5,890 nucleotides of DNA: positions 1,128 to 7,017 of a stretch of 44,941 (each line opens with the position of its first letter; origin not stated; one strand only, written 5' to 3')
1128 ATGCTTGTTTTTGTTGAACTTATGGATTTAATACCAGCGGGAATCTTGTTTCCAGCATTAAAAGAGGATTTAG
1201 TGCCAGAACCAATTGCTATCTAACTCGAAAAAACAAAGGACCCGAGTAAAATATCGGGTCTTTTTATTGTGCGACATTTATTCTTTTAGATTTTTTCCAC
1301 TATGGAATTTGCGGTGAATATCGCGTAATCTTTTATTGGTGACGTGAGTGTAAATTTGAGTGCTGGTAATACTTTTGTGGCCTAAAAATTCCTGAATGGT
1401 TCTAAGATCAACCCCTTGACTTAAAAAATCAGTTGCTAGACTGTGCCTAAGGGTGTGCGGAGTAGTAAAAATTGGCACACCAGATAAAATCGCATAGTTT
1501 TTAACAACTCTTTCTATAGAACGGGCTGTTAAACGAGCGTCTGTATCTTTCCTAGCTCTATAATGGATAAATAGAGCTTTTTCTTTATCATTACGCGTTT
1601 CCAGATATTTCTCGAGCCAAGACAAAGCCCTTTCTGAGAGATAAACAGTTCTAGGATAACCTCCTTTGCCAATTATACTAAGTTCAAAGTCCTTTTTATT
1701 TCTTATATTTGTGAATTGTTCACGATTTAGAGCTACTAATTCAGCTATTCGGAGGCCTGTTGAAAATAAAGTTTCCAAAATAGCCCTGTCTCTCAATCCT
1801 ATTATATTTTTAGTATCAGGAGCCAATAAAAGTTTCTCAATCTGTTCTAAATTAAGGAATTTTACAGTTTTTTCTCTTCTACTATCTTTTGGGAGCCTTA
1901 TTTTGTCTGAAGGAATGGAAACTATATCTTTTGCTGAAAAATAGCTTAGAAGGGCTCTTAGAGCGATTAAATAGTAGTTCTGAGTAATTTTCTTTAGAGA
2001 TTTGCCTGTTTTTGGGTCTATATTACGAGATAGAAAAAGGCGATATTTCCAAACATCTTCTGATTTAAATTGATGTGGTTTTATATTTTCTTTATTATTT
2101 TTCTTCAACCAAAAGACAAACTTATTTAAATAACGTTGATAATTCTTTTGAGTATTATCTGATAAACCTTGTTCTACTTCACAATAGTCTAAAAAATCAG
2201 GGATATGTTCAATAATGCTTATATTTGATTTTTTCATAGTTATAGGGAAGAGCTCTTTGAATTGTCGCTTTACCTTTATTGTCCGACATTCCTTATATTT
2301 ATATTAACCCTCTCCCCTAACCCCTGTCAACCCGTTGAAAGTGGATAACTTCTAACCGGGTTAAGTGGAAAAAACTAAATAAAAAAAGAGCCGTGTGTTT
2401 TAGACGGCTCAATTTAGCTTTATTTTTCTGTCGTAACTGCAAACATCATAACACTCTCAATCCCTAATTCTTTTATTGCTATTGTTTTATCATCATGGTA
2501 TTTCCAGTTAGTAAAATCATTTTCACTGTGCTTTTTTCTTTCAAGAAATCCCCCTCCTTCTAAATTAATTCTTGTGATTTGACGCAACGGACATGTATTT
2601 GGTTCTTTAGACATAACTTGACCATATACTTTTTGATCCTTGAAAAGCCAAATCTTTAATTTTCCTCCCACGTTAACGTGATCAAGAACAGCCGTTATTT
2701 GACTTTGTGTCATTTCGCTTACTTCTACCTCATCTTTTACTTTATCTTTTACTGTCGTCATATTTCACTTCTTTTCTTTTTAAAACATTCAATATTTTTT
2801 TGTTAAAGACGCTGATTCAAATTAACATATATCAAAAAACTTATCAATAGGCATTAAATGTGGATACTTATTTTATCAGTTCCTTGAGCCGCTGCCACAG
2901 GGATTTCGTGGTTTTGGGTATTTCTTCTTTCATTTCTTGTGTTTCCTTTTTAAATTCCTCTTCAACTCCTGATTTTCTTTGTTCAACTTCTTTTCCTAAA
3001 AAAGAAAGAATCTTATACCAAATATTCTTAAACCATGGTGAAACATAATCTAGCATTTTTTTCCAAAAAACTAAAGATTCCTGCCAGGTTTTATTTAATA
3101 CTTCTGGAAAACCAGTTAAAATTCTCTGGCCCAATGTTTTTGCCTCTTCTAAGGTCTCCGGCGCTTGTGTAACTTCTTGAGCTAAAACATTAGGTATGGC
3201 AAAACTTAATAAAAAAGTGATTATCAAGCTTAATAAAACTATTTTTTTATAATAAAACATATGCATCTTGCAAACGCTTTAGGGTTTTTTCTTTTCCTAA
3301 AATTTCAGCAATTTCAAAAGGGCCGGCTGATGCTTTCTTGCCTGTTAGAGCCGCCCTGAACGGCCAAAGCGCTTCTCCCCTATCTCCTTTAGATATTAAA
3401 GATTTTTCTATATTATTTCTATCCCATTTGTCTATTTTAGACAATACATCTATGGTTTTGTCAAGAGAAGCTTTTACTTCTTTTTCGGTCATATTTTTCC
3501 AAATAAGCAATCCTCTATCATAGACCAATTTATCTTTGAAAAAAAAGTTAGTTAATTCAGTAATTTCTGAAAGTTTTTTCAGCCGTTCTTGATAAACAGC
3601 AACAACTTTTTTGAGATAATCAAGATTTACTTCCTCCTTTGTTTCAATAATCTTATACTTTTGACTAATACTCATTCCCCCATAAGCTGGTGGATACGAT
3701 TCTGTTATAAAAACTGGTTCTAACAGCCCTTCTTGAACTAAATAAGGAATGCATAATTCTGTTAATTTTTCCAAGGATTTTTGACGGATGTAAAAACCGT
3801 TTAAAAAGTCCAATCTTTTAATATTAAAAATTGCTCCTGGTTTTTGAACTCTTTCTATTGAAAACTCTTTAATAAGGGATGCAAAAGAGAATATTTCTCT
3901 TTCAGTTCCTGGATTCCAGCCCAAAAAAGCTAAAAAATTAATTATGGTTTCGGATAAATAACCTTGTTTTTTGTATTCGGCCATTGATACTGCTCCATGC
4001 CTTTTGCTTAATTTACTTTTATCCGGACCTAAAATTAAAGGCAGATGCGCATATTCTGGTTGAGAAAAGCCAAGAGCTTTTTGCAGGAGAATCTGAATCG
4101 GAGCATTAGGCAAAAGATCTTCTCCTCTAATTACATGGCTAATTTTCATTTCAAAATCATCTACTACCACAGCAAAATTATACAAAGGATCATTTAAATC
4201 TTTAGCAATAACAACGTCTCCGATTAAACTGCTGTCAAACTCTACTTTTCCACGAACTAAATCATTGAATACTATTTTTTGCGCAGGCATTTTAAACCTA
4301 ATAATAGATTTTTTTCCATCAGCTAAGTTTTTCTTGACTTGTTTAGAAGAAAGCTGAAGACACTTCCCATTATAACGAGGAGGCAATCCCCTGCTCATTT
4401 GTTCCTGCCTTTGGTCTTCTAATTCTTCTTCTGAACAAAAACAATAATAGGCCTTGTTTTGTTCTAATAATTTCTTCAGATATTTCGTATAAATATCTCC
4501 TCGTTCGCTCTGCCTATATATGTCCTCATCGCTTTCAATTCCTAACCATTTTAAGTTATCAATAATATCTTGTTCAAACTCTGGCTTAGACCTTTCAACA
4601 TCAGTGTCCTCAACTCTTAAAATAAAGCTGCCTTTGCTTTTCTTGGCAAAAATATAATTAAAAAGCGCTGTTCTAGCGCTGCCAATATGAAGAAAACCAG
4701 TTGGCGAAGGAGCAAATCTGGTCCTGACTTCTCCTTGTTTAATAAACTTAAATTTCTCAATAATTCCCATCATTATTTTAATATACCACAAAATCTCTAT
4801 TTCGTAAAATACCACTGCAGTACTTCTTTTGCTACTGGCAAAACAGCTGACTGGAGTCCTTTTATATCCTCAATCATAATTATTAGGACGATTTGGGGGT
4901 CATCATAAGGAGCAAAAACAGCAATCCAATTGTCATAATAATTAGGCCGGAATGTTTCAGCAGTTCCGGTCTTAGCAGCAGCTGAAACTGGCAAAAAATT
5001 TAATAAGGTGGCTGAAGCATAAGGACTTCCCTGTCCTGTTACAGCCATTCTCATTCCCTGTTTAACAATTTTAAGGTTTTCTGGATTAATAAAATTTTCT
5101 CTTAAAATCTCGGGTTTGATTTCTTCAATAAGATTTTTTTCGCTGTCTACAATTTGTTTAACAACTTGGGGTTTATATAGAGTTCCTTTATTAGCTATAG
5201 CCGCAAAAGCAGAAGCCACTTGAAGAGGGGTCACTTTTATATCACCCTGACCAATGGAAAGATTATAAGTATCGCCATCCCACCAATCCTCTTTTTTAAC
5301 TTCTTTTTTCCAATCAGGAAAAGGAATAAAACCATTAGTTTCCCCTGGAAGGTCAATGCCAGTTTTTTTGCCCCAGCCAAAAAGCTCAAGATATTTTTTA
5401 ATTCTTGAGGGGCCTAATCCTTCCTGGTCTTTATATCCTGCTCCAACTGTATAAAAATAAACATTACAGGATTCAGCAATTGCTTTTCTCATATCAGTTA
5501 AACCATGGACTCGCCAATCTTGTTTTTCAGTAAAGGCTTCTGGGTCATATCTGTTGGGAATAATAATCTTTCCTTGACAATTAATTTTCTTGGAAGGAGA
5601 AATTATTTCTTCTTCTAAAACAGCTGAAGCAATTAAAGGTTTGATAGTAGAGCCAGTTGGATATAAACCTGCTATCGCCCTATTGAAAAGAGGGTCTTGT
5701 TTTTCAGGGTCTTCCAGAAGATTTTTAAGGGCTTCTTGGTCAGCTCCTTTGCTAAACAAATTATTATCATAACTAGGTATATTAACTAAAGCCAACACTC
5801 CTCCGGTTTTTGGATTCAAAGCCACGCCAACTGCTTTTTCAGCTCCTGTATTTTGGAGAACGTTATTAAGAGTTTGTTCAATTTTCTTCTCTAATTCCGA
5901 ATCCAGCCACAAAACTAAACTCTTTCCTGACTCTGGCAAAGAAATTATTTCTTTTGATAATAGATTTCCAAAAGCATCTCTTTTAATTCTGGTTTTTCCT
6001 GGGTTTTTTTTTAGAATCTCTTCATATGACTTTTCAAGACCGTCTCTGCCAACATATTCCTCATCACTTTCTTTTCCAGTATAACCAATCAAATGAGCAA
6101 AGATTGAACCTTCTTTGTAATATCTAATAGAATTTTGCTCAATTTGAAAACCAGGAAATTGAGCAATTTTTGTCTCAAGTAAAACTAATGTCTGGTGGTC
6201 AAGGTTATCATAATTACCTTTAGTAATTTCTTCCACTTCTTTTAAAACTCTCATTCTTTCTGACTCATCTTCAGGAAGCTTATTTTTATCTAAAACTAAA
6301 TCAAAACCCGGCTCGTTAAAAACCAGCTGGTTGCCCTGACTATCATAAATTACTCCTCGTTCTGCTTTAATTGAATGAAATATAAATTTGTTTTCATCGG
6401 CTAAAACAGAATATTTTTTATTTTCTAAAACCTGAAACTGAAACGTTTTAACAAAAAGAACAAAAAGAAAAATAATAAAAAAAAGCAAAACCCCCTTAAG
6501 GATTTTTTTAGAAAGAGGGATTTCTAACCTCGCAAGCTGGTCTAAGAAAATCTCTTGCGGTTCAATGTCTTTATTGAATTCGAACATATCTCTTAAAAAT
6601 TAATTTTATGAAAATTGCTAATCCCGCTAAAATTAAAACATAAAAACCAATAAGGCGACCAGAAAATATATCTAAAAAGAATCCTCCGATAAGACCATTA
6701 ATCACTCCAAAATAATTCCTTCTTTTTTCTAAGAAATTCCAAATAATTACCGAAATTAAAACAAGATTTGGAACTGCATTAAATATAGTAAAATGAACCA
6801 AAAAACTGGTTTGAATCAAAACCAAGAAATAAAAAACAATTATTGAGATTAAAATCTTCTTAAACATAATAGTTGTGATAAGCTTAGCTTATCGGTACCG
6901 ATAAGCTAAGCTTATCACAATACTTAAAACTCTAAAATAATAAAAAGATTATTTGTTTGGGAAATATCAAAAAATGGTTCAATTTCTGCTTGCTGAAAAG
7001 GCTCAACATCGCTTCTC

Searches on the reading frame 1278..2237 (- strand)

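Call 42: search_protein_families(library=pfam, proteins=[window:1278-2237:-], max_evalue=0.00001)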
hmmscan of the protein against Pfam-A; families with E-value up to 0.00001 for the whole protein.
window:1278-2237:- (319 aa): 3 families
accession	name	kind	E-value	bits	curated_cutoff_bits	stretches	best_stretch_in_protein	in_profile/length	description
PF00589.27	Phage_integrase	-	2e-36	125.8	27.1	1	126-302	1-171/172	Phage integrase family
PF02899.23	Phage_int_SAM_1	-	1.5e-07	32.1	22.3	1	14-99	3-78/83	Phage integrase, N-terminal SAM-like domain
PF13495.12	Phage_int_SAM_4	-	4.5e-06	27.4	27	0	14-98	4-76/85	Phage integrase, N-terminal SAM-like domain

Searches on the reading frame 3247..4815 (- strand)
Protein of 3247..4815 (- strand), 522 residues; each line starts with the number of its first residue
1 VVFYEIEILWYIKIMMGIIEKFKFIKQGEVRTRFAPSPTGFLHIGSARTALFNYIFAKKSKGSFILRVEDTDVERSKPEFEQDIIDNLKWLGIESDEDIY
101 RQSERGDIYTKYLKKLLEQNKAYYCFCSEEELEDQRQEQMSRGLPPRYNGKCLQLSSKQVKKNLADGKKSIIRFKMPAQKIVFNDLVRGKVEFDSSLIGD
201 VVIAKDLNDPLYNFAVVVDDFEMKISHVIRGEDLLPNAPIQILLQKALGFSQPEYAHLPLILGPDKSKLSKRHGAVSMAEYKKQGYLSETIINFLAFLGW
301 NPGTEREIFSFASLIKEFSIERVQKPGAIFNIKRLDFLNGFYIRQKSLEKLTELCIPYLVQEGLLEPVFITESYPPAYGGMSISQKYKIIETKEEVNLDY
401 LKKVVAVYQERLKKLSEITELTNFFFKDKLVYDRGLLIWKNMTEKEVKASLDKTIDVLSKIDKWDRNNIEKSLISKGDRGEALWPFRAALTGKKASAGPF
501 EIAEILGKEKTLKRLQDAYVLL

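Call 42: search_protein_families(library=pfam, proteins=[window:3247-4815:-], max_evalue=0.00001)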
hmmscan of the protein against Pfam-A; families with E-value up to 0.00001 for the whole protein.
window:3247-4815:- (522 aa): 2 families
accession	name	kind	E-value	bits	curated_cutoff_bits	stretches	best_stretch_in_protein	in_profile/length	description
PF00749.27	tRNA-synt_1c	-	1.2e-105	353.3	23.4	1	29-336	1-313/314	tRNA synthetases class I (E and Q), catalytic domain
PF19269.4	Anticodon_2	-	1.3e-26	94.2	23.6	1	394-518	10-140/141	Anticodon binding domain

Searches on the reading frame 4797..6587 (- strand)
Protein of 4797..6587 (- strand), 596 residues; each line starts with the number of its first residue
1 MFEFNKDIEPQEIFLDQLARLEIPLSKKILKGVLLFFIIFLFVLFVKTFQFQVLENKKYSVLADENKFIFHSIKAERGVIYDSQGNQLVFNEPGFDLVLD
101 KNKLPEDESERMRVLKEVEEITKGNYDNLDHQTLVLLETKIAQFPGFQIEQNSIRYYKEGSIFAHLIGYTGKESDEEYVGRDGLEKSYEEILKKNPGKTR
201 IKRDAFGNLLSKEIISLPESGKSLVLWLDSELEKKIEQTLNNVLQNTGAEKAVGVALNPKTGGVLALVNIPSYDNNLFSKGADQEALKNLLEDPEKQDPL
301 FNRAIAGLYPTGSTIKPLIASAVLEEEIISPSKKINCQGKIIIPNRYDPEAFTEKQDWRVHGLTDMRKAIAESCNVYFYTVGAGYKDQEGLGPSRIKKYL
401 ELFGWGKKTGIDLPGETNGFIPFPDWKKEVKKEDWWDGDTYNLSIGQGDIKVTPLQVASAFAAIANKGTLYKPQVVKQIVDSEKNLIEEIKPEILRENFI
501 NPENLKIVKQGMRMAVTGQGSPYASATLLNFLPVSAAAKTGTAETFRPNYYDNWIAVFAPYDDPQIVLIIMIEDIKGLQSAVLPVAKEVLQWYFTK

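Call 42: search_protein_families(library=pfam, proteins=[window:4797-6587:-], max_evalue=0.00001)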
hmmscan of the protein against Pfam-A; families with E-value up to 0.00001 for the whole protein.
window:4797-6587:- (596 aa): 2 families
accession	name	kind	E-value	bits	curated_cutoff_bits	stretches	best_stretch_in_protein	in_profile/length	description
PF00905.27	Transpeptidase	-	7.5e-65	219.5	22.1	1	254-590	3-298/299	Penicillin binding protein transpeptidase domain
PF03717.20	PBP_dimer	-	1.4e-24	88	24.4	1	73-212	2-178/180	Penicillin-binding Protein dimerisation domain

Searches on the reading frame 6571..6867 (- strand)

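Call 42: search_protein_families(library=pfam, proteins=[window:6571-6867:-], max_evalue=0.00001)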
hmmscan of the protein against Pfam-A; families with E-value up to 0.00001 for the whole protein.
window:6571-6867:- (98 aa): 1 family
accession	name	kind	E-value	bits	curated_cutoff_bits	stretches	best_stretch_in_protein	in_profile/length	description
PF04093.17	MreD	-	1.3e-07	32.3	24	1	5-94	7-93/158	rod shape-determining protein MreD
